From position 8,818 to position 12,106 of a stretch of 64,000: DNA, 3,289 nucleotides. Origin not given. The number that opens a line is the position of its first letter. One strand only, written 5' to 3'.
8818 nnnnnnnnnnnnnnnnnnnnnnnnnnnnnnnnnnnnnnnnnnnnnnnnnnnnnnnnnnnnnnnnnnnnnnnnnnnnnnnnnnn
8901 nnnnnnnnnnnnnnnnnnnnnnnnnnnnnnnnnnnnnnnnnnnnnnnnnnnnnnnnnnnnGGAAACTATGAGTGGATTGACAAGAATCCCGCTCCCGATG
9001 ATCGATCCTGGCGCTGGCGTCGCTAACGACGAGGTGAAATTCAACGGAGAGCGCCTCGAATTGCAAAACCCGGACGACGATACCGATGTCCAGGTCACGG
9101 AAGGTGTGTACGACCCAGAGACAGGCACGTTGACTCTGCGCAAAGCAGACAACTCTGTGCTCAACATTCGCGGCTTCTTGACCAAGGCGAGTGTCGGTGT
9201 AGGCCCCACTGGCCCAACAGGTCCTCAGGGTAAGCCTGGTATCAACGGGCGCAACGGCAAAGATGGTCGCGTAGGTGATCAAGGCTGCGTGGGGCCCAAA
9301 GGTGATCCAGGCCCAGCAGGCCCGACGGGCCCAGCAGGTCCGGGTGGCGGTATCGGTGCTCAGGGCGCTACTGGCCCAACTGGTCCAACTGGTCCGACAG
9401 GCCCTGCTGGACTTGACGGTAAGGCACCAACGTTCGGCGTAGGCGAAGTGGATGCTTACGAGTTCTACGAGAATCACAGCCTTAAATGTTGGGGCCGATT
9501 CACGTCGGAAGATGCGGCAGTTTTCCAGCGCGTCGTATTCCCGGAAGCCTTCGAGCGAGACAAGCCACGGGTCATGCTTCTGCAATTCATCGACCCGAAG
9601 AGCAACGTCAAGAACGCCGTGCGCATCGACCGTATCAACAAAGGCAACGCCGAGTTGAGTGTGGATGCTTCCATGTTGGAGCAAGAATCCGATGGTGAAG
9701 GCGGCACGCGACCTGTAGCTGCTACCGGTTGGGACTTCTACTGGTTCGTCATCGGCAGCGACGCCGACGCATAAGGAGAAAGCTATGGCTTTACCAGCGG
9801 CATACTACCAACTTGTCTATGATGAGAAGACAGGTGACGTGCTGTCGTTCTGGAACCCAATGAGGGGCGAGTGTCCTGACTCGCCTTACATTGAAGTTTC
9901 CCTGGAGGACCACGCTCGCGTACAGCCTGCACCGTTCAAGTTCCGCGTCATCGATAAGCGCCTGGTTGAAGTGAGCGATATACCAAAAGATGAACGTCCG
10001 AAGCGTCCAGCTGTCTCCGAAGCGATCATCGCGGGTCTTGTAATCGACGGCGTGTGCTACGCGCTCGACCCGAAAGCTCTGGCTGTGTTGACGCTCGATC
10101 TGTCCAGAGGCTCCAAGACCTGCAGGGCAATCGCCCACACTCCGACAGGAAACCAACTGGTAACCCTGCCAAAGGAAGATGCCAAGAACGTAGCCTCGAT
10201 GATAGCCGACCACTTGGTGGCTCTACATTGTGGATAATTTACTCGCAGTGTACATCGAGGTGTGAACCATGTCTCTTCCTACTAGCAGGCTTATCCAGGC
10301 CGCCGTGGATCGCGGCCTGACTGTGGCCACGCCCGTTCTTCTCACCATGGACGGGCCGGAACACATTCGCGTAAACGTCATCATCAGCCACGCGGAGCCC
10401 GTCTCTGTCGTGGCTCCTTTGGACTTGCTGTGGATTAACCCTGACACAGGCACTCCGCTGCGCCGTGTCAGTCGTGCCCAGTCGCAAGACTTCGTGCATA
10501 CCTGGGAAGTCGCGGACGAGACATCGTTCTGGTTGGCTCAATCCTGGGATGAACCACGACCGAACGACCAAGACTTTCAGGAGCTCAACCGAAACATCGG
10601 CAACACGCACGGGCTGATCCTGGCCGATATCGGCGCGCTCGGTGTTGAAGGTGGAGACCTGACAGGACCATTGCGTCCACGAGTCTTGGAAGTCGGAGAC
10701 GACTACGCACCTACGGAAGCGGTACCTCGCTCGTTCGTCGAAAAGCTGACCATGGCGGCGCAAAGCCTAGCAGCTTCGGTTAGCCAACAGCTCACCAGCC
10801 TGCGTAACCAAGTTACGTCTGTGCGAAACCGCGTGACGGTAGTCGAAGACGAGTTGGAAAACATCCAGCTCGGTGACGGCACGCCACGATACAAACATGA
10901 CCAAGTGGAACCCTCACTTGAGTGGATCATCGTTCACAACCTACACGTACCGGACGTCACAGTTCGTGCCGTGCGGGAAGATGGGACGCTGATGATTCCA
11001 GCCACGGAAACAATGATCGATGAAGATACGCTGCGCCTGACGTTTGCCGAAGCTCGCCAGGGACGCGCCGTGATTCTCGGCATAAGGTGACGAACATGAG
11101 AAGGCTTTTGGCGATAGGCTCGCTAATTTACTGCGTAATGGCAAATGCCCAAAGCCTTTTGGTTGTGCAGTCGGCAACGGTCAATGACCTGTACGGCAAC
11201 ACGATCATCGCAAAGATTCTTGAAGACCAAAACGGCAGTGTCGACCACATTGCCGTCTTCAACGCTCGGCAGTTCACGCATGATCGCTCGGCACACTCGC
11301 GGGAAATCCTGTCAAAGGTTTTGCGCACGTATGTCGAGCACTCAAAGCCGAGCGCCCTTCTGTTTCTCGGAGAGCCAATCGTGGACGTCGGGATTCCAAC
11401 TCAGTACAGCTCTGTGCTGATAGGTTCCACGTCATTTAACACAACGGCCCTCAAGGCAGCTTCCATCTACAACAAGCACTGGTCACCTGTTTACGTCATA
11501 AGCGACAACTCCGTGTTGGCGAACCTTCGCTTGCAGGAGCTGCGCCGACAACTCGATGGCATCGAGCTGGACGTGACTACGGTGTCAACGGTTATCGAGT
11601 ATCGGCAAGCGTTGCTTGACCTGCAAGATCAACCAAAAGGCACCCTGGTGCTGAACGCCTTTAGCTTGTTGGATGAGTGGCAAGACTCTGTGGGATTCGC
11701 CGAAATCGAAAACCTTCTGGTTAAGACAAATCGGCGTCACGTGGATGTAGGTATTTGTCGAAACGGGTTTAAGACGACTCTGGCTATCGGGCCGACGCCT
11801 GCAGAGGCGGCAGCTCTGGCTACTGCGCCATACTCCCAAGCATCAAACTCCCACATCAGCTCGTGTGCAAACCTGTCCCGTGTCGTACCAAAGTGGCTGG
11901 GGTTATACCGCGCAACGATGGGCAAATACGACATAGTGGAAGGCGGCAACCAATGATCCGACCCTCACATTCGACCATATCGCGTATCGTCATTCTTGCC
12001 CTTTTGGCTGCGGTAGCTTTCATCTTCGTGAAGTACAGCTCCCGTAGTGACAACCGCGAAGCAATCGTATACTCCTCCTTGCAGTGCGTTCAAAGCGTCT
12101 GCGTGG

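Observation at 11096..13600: Lower-GC four-gene cassette (secreted protein, 4-Cys membrane-anchored protein, TM coiled-coil protein, cytoplasmic protein) inserted inside the tail-fibre module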

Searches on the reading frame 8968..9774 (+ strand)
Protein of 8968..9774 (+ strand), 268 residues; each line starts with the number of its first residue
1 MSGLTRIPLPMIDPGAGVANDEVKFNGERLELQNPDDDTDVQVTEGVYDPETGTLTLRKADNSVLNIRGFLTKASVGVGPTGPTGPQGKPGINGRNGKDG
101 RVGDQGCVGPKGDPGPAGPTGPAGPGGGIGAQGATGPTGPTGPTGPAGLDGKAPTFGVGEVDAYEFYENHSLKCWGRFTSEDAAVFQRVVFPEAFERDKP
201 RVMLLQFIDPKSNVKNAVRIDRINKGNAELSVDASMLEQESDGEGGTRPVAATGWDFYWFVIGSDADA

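Call 4: search_protein_families(library=phrogs, proteins=[window:8968-9774:+], max_evalue=0.01)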
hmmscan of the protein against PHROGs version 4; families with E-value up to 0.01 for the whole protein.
window:8968-9774:+ (268 aa): 22 families
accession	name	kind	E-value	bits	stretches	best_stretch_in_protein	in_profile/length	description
phrog_8745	-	tail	4.5e-28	98.2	1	1-153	1298-1460/1803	tail fiber protein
phrog_6320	-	tail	1.5e-20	74.6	1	79-160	131-212/745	tail fiber protein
phrog_5073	-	tail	3.6e-19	70.2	1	79-152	270-343/519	tail fiber protein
phrog_366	-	tail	2.5e-17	64.5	1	76-175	315-388/474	tail fiber protein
phrog_38766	-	head and packaging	2.8e-16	60.1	1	29-157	26-154/478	virion structural protein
phrog_819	-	tail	4.7e-16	59.1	1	78-151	504-577/1024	tail protein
phrog_1806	-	tail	2.5e-10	41.1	2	79-166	136-239/276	collagen like minor tail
phrog_3420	-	unknown function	1.9e-08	33.4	1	75-150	274-351/929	-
phrog_26654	-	unknown function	3.6e-08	34.2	1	74-159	74-159/360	-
phrog_18350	-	tail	6e-07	30.4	1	70-117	151-198/253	tail fiber protein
phrog_33894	-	unknown function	6.6e-07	29.2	1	79-152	423-493/727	-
phrog_29268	-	unknown function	9.4e-07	28.3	1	77-153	443-519/653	-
phrog_26246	-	tail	1.4e-06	28.7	1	79-153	116-190/329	tail protein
phrog_17587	-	tail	1e-05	25.2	1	78-136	359-417/641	tail fiber protein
phrog_34255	-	unknown function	1.2e-05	24.3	1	78-159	357-442/1044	-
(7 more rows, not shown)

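Call 5: search_protein_families(library=pfam, proteins=[window:8968-9774:+], max_evalue=0.1)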
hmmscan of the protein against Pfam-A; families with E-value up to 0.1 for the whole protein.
window:8968-9774:+ (268 aa): 1 family
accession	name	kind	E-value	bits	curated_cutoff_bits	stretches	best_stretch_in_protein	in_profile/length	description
PF01391.23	Collagen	-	3.6e-09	36.7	27.2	2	79-133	4-58/60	Collagen triple helix repeat (20 copies)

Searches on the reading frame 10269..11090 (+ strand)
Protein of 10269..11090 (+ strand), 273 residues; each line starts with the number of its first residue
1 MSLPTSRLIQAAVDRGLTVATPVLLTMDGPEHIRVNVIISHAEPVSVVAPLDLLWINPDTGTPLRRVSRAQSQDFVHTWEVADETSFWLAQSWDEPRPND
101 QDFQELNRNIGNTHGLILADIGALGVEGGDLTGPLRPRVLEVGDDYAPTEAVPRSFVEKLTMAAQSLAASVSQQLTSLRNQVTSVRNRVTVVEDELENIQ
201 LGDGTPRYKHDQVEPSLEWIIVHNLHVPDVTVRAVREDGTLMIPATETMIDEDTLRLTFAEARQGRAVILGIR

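Call 4: search_protein_families(library=phrogs, proteins=[window:10269-11090:+], max_evalue=0.01)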
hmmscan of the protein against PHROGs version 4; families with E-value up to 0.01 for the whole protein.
window:10269-11090:+ (273 aa): 4 families
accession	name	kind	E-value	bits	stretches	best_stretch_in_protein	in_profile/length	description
phrog_24148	-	DNA, RNA and nucleotide metabolism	3.8e-105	352.2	1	1-273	4-267/275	HNH endonuclease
phrog_21918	-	unknown function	4.6e-08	33.8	1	202-271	59-129/200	-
phrog_13325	-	unknown function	0.0021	17.3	1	16-94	20-107/776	-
phrog_28944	-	unknown function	0.0064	17.9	0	210-265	10-68/73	-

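Call 5: search_protein_families(library=pfam, proteins=[window:10269-11090:+], max_evalue=0.1)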
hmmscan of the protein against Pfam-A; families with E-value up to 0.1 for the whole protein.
window:10269-11090:+ (273 aa): 2 families
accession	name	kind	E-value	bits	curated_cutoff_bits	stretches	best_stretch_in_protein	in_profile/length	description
PF04513.17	Baculo_PEP_C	-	0.0045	17.5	38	1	155-199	67-111/140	Baculovirus polyhedron envelope protein, PEP, C terminus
PF22837.1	M_Eco57I_C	-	0.02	14.7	27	1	153-223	157-226/283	Type II methyltransferase M.Eco57I, C-terminal domain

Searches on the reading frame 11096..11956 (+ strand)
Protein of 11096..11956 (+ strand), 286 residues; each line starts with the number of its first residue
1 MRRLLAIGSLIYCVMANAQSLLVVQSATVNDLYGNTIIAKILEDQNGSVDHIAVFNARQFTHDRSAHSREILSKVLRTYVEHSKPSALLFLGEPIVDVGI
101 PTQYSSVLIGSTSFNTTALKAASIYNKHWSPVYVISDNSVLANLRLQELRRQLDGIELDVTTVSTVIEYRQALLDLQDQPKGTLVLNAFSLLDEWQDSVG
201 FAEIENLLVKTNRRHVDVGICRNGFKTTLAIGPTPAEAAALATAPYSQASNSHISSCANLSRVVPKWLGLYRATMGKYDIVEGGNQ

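Call 4: search_protein_families(library=phrogs, proteins=[window:11096-11956:+], max_evalue=0.01)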
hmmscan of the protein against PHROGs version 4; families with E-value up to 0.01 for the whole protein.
window:11096-11956:+ (286 aa): 1 family
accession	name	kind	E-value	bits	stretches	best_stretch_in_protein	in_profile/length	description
phrog_31505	-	unknown function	1.2e-11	45.3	1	129-234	116-224/273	-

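Call 5: search_protein_families(library=pfam, proteins=[window:11096-11956:+], max_evalue=0.1)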
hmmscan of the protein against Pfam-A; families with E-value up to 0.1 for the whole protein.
window:11096-11956:+ (286 aa): 0 families

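Call 36: search_protein_families(library=padloc, proteins=[window:11096-11956:+], max_evalue=0.1)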
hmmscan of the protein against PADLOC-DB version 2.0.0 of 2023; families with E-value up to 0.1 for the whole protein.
window:11096-11956:+ (286 aa): 0 families

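Call 37: search_protein_families(library=ncbifam, proteins=[window:11096-11956:+], max_evalue=0.1)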
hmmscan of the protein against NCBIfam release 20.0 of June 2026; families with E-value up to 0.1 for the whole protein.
window:11096-11956:+ (286 aa): 0 families

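Call 40: find_homologous_proteins(query=window:11096-11956:+, max_evalue=0.001)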
Query window:11096-11956:+ (286 aa): 19 proteins with E <= 0.001 among 3351 candidates.
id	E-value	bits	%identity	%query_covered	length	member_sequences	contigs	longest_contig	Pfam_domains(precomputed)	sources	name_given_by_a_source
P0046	3.3e-183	625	100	100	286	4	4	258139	-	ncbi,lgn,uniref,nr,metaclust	ncbi:hypothetical protein O152_gp233 [Pseudomonas phage PaBG]|uniref:Uncharacterized protein n=1 Tax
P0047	1.3e-157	541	86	100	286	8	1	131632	-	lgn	-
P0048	5.3e-157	539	83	100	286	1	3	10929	-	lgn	-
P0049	4.5e-156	536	83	100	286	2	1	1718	-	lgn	-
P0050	8.9e-125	433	69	100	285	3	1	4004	-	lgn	-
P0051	1.8e-124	432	68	99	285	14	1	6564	-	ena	-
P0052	4.5e-123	428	68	100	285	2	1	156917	-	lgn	-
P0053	1.3e-112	393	62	99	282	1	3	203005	-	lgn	-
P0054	1.1e-106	374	59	99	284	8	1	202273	-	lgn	-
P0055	1.6e-102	360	59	99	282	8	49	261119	-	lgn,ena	-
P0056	6.1e-102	358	58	99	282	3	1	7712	-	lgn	-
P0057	4.2e-97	343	57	99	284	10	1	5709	-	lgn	-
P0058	9.7e-97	341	55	99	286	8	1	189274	-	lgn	-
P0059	3.6e-95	336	55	99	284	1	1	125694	-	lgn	-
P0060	8.3e-89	315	52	100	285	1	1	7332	-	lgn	-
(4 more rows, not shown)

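Call 48: predict_structure(alignment_id=A2)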
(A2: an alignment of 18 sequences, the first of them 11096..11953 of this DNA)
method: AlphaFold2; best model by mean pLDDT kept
length: 286 residues; sequences in the alignment: 18
mean_pLDDT: 76.7   pTM: 0.74
mean pLDDT of the five models: 76.7, 67.6, 62.2, 59.6, 56.0
residues with pLDDT >= 90: 50; 70-90: 164; 50-70: 44; < 50: 28
segments of 3 or more residues with pLDDT < 50: 2-5, 7-18, 248-252, 282-286
pLDDT, mean of each block of 10 residues (from residue 1): 46 44 84 82 69 79 75 88 86 81 75 64 82 89 83 84 96 95 90 87 91 88 80 76 62 64 67 62 38
secondary structure, 60 per line:
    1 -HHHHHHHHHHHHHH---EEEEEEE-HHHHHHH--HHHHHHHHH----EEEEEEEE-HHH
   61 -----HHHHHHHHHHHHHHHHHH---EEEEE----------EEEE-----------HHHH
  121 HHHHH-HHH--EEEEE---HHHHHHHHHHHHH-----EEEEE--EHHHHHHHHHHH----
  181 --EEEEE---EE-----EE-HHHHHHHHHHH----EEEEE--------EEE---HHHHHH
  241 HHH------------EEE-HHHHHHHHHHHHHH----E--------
elements in order: H2-15 E19-25 H27-33 H36-44 E49-56 H66-83 E87-91 E102-105 H117-125 E132-136 H140-152 E158-162 H166-176 E183-187 H201-211 E216-220 E229-231 H235-243 E256-258 H260-273

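Call 57: search_solved_structures(query=A2, max_evalue=10, show_alignments=2)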
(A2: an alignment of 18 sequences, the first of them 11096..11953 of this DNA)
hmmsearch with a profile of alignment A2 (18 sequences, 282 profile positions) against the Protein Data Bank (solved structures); distinct sequences matched with E-value up to 10: 0.

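Call 59: search_dna_similar(query=window:11096-11956:+, collection=phages, mode=protein, max_rows=50, max_evalue=0.01)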
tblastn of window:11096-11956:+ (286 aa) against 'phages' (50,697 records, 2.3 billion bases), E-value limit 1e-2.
Records with a match: 32; places in all: 32; records where one place covers at least 80% of the query: 3.
Best place of each record, by identity: >=99% 2; <60% 30.
By first word of the organism name: Erwinia 25; Pseudomonas 5; Dickeya 2.
By host as written in the record: Erwinia amylovora 22; Pseudomonas aeruginosa PAO1 2; Pseudomonas putida var. Manila 2; Erwinia amylovora 1/79 2; Dickeya solani MK10 2; Pseudomonas sp. 1; Erwinia amylovora Ea102 1.
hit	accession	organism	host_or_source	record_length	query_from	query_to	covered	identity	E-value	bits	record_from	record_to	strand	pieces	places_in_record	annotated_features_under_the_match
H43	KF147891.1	Pseudomonas phage PaBG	Pseudomonas aeruginosa PAO1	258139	1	286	100%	100.0%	5e-177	546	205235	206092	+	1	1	hypothetical protein (x2)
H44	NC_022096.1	Pseudomonas phage PaBG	Pseudomonas aeruginosa PAO1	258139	1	286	100%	100.0%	5e-177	546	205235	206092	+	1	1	hypothetical protein (x2)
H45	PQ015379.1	Pseudomonas phage HRDY3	Pseudomonas sp.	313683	5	278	96%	28.7%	2e-11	70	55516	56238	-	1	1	hypothetical protein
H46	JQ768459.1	Pseudomonas phage Lu11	Pseudomonas putida var. Manila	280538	127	278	53%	33.5%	1e-9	65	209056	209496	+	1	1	promoter | hypothetical protein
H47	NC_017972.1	Pseudomonas phage Lu11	Pseudomonas putida var. Manila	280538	127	278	53%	33.5%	1e-9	65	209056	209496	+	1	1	promoter | hypothetical protein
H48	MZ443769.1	Erwinia phage pEp_SNUABM_52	Erwinia amylovora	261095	20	222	71%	24.5%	3e-5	51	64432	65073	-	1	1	hypothetical protein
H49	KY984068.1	Erwinia phage vB_EamM_Y3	Erwinia amylovora 1/79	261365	20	222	71%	24.5%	3e-5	51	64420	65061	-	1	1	hypothetical protein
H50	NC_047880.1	Erwinia phage vB_EamM_Y3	Erwinia amylovora 1/79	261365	20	222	71%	24.5%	3e-5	51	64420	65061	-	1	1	hypothetical protein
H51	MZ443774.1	Erwinia phage pEa_SNUABM_32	Erwinia amylovora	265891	19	222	71%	23.4%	5e-4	47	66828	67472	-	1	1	hypothetical protein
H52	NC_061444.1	Erwinia phage pEa_SNUABM_32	Erwinia amylovora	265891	19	222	71%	23.4%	5e-4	47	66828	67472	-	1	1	hypothetical protein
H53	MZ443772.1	Erwinia phage pEa_SNUABM_23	Erwinia amylovora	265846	19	222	71%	23.0%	2e-3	45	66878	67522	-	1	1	hypothetical protein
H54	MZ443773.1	Erwinia phage pEa_SNUABM_31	Erwinia amylovora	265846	19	222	71%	23.0%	2e-3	45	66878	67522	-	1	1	hypothetical protein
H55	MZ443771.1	Erwinia phage pEa_SNUABM_20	Erwinia amylovora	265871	19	222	71%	23.0%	2e-3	45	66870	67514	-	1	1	hypothetical protein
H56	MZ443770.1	Erwinia phage pEa_SNUABM_3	Erwinia amylovora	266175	19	222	71%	23.0%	2e-3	45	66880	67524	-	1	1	hypothetical protein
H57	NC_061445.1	Erwinia phage pEa_SNUABM_3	Erwinia amylovora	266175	19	222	71%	23.0%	2e-3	45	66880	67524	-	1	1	hypothetical protein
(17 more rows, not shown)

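Call 78: search_protein_representatives(alignment_id=A2)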
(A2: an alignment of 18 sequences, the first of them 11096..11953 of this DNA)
Query: 18 sequences, 282 profile positions. Proteins with E-value up to 0.001 (for the whole library): 64; up to 1e-10: 44; up to 1e-30: 11. The best 64 are listed.
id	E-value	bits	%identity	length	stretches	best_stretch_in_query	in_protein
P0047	7.2e-141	484.7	-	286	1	1-282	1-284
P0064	4.5e-102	357.4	-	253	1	24-280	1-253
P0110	3.5e-101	354.4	-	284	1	7-282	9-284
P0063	4.2e-99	347.6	-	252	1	24-280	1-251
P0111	1.5e-83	296.6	-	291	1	1-282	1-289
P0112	8.2e-78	277.8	-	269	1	2-280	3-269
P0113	7.6e-51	189.3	-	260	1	1-280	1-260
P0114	1.6e-34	135.7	-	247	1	1-233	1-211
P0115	2.1e-34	135.4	-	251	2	127-279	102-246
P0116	4.3e-33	131.1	-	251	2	128-279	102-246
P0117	5.9e-31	124.0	-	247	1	3-230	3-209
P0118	1.3e-29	119.7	-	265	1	21-279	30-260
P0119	1.5e-29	119.5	-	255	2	129-280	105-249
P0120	6.9e-27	110.7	-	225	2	157-280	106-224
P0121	3.6e-26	108.4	-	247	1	1-280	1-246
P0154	5.5e-08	48.7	-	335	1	126-216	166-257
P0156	9.7e-08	47.9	-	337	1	126-224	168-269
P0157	2.8e-07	46.4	-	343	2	129-258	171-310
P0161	2.8e-05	39.8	-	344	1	117-218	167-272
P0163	4.0e-05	39.3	-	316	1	123-218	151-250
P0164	7.1e-05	38.5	-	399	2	128-217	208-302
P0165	1.1e-04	37.9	-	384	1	118-220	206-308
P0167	2.7e-04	36.6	-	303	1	27-220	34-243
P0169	6.3e-04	35.4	-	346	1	126-279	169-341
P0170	8.5e-04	34.9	-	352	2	124-217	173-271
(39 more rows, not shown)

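Call 79: search_protein_families(library=pfam, proteins=[P0154, P0156, P0157, P0161, P0163, P0164, P0165, P0167, P0169, P0170], max_evalue=0.01)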
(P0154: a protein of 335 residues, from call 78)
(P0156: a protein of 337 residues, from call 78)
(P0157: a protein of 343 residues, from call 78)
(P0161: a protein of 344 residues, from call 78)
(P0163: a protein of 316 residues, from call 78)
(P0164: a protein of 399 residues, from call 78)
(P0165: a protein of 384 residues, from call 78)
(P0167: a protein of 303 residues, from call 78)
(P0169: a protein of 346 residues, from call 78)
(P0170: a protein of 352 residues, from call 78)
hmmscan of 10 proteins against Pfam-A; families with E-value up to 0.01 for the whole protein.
P0154 (335 aa): 0 families

P0156 (337 aa): 0 families

P0157 (343 aa): 0 families

P0161 (344 aa): 0 families

P0163 (316 aa): 0 families

P0164 (399 aa): 0 families

P0165 (384 aa): 1 family
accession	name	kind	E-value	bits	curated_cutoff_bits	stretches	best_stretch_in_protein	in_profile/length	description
PF04392.18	ABC_sub_bind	-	9.9e-07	28.7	25.9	1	124-364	45-277/293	ABC transporter substrate binding protein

P0167 (303 aa): 0 families

P0169 (346 aa): 0 families

P0170 (352 aa): 1 family
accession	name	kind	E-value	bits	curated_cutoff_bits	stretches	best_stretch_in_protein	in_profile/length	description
PF01936.24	NYN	-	0.00056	20.9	24.2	0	35-138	33-129/145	NYN domain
